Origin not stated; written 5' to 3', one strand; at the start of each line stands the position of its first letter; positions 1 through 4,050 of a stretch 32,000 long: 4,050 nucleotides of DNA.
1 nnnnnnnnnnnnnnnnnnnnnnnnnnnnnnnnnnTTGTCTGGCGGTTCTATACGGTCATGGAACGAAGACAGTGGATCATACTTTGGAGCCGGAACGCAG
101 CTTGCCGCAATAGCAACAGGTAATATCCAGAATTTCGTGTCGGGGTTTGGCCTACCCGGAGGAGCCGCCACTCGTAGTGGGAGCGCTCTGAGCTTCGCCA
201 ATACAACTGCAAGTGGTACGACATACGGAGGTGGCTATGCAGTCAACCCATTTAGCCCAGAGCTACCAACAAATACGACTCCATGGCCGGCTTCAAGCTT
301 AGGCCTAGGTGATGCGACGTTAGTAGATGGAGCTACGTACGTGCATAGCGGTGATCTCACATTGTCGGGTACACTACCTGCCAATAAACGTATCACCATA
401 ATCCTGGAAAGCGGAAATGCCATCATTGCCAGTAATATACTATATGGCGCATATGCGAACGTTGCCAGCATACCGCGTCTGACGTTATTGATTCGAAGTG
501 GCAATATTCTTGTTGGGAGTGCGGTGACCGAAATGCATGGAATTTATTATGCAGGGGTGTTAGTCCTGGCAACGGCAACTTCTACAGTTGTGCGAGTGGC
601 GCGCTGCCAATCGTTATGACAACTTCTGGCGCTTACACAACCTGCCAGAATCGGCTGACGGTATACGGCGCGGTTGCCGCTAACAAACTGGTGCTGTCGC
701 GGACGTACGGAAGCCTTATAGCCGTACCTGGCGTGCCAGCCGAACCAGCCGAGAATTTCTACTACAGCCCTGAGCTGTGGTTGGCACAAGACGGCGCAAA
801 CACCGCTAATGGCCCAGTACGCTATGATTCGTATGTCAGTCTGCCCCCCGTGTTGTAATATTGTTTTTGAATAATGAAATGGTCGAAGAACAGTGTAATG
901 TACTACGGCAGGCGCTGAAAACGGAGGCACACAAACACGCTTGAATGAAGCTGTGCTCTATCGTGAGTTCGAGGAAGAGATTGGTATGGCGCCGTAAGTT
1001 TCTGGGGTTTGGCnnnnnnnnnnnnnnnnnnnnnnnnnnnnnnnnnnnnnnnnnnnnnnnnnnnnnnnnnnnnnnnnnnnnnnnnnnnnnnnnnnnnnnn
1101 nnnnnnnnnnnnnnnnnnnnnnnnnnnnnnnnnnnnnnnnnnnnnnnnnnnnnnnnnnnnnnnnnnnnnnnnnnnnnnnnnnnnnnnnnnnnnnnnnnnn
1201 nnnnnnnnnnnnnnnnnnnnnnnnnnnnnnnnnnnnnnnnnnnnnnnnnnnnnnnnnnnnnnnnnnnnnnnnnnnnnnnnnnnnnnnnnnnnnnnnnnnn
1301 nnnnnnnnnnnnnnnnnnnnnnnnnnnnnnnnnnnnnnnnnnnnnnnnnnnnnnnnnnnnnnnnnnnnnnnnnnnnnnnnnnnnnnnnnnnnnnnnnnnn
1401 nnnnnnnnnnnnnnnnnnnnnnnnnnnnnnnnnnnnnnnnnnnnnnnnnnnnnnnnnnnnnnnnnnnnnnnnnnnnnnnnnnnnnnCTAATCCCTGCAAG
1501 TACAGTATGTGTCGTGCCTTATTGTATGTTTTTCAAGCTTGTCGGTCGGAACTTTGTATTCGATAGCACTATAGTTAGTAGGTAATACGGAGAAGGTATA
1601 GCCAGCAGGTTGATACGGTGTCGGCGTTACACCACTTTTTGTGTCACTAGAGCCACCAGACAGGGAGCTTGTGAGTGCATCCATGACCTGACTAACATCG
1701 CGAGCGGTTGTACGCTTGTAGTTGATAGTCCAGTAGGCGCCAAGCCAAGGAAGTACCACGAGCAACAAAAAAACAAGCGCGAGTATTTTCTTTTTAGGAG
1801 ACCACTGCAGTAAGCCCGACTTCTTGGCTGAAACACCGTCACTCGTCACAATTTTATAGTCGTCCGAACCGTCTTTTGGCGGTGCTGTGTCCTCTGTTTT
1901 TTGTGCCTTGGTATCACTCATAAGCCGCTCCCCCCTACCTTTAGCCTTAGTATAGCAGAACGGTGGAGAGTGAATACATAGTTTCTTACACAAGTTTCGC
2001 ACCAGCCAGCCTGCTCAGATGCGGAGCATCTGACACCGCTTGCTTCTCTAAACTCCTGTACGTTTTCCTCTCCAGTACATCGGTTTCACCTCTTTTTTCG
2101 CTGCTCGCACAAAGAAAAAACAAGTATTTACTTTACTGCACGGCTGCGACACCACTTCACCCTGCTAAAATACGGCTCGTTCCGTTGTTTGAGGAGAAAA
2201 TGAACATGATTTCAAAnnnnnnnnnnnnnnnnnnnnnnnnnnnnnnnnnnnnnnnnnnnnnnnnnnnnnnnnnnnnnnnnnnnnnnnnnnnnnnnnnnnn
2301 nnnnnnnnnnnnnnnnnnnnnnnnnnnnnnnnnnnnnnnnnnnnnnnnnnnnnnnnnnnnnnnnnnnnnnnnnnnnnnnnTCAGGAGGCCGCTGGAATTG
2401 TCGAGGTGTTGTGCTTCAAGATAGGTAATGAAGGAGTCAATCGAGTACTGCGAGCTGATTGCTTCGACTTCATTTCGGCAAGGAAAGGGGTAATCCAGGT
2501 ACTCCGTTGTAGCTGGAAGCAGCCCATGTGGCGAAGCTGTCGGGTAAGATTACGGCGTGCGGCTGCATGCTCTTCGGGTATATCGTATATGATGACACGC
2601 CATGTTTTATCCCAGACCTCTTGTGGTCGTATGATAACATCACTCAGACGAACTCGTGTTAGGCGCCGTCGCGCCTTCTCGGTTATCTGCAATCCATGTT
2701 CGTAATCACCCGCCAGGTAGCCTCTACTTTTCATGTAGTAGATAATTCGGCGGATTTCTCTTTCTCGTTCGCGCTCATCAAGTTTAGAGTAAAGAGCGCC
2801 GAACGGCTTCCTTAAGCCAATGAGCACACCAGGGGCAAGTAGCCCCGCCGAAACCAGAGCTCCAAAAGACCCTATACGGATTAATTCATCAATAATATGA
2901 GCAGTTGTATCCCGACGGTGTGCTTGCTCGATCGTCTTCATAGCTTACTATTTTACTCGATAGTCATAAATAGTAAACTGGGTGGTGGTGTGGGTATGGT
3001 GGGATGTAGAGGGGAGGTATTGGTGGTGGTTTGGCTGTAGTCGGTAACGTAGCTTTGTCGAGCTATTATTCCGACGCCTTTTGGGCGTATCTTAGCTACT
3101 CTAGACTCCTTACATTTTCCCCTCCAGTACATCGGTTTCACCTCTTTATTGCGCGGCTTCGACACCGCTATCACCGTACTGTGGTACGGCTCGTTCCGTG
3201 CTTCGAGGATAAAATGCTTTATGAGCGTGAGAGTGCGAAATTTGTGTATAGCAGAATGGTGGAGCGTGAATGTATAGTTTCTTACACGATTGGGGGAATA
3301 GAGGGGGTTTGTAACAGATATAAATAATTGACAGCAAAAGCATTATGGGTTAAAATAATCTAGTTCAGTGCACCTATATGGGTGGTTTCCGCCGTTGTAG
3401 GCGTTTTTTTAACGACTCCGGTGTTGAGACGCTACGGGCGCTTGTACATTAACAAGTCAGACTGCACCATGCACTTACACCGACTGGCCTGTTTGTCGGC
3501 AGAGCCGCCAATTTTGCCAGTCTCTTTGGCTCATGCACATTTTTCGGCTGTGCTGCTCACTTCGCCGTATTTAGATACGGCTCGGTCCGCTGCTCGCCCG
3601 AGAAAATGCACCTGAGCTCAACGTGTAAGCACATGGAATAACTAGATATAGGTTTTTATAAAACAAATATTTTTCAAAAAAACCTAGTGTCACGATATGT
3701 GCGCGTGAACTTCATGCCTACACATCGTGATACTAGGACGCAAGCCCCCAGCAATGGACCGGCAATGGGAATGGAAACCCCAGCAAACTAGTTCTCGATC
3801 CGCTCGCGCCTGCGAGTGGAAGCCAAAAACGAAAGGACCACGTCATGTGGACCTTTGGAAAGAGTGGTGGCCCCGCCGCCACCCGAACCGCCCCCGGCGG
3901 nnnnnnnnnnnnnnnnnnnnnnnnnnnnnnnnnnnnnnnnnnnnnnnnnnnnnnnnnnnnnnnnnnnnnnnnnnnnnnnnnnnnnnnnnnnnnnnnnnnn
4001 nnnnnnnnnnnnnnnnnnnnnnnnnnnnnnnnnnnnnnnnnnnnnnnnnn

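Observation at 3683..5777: A roughly 2-kb island of about 65% GC encodes an actinobacterial-style repeat surface protein inside a genome below 50% GC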

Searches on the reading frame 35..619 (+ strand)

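Call 10: search_protein_families(library=pfam, max_evalue=1, proteins=[window:35-619:+])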
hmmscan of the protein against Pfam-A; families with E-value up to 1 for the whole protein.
window:35-619:+ (194 aa): 1 family
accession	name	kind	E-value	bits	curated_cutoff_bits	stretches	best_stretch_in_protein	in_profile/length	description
PF04509.17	CheC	-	0.51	10.8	22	1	156-168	10-22/38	CheC-like family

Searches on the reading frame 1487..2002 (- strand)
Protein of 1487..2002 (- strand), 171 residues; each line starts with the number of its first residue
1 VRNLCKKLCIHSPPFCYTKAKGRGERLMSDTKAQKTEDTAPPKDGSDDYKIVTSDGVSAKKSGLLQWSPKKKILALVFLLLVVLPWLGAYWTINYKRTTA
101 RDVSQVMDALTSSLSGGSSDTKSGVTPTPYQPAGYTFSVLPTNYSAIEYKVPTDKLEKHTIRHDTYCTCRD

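Call 10: search_protein_families(library=pfam, max_evalue=1, proteins=[window:1487-2002:-])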
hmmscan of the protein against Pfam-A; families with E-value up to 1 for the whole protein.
window:1487-2002:- (171 aa): 1 family
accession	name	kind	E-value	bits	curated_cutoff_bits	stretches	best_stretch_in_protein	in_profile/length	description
PF16467.10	DUF5048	-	0.0043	17.6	32.3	1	46-107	19-79/103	Domain of unknown function (DUF5048)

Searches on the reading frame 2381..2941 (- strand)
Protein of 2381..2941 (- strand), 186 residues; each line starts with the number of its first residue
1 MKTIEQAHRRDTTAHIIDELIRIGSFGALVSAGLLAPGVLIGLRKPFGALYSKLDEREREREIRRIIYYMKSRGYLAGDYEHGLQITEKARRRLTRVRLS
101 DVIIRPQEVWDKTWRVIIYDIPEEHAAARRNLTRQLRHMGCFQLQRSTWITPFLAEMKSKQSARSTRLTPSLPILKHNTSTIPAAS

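Call 10: search_protein_families(library=pfam, max_evalue=1, proteins=[window:2381-2941:-])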
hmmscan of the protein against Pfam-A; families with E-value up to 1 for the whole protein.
window:2381-2941:- (186 aa): 4 families
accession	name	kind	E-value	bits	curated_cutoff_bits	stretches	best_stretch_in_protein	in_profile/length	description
PF20803.2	PaaX_M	-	3.9e-15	56.2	24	1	108-176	2-70/83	PaaX protein central Cas2-like domain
PF09382.16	RQC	-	0.042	14.1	23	1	58-95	59-98/114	RQC domain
PF24409.1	wHTH-PRTase_assc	-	0.12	12.9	27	1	61-99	26-60/83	wHTH-PRTase associated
PF09827.14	CRISPR_Cas2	-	0.13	12.9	23.8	1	114-153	2-37/74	CRISPR associated protein Cas2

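Call 60: find_encoding_contigs(protein=window:2381-2941:-, flank=10000, max_places=8)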
Protein window:2381-2941:- (186 aa): no gene with exactly this product is on record in the collection.

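Call 61: find_related_loci(query=window:2381-2941:-, collection=metagenome_contigs, flank=10000)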
Query window:2381-2941:- (186 aa) in metagenome_contigs; peptide patterns used: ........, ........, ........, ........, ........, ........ (x = any residue, [..] = any of these).
65 stretches matched a pattern; 2 encode a relative of the query (tblastn E <= 1e-3); 2 distinct loci.
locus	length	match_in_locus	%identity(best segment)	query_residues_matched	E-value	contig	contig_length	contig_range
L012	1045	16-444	91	11-153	5e-89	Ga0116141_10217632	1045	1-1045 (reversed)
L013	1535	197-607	53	16-153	3e-50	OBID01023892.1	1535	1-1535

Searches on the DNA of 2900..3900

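Call 91: search_rna_families(source=window, start=2900, end=3900, threshold=evalue, max_evalue=1)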
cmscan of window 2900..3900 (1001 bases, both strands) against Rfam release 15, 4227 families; matches with E-value up to 1: 1.
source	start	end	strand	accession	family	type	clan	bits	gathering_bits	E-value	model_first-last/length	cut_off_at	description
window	2923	3011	+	RF03176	MIR7729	Gene; miRNA;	-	17.6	92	0.99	1-86/86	no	MIR7729 microRNA precursor family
